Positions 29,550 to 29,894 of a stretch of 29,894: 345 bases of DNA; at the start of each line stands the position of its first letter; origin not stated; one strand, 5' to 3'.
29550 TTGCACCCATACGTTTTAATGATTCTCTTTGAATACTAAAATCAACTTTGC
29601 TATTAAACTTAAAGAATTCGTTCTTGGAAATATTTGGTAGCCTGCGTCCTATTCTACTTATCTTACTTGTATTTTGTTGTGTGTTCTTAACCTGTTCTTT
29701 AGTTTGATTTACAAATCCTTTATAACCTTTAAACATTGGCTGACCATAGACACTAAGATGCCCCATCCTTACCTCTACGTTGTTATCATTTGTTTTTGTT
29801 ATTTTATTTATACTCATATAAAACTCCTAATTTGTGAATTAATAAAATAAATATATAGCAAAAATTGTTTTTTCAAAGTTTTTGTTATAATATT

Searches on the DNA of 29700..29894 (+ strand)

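Call 9: search_dna_similar(query=window:29700-29894:+, collection=plasmids, mode=distant, max_rows=60, rows=spread)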
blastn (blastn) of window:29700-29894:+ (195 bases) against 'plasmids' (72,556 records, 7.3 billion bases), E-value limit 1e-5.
Records with a match: 177; places in all: 318; records where one place covers at least 80% of the query: 153.
Best place of each record, by identity: >=99% 4; 90-95% 17; 80-90% 98; 60-80% 58.
By first word of the organism name: Borrelia 169; Borreliella 7; Candidatus 1.
By predicted mobility (MOB-suite, as given by PLSDB): non-mobilizable 177.
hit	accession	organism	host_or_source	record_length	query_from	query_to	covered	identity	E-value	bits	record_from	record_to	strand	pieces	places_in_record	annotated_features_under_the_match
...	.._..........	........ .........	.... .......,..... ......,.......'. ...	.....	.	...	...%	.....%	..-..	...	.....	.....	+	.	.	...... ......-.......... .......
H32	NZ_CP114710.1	Borrelia miyamotoi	Ixodes persulcatus,Ixodes persulcatus ...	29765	1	195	100%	99.5%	3e-93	348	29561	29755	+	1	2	DUF244 domain-containing protein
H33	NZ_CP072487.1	Borrelia miyamotoi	Ixodes scapularis,blood of infected ...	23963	4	195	98%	90.2%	4e-66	258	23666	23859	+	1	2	DUF244 domain-containing protein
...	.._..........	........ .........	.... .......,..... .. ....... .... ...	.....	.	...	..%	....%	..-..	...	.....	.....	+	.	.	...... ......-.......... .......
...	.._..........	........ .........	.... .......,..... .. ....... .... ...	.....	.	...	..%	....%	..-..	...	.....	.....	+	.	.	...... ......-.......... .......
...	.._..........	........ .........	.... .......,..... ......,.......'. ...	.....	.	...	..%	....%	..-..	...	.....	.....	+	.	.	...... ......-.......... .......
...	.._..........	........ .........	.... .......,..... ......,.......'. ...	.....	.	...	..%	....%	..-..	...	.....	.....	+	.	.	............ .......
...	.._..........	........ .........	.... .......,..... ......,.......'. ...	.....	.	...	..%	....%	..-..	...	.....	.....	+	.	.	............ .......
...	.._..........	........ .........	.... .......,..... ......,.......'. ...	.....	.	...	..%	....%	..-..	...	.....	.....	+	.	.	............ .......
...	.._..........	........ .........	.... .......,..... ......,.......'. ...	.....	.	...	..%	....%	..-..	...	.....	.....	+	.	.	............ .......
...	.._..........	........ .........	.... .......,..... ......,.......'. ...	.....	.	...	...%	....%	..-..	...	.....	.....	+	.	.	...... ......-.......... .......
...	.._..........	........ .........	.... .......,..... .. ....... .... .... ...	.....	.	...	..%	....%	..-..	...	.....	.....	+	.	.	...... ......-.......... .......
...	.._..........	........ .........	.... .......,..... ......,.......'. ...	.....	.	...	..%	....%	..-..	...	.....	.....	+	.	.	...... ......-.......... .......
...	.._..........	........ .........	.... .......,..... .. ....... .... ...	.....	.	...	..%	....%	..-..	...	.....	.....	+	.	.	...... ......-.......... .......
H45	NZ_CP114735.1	Borrelia miyamotoi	Ixodes ricinus,Ixodes ricinus larvae ...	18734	4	195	98%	82.8%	1e-46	192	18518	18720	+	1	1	DUF244 domain-containing protein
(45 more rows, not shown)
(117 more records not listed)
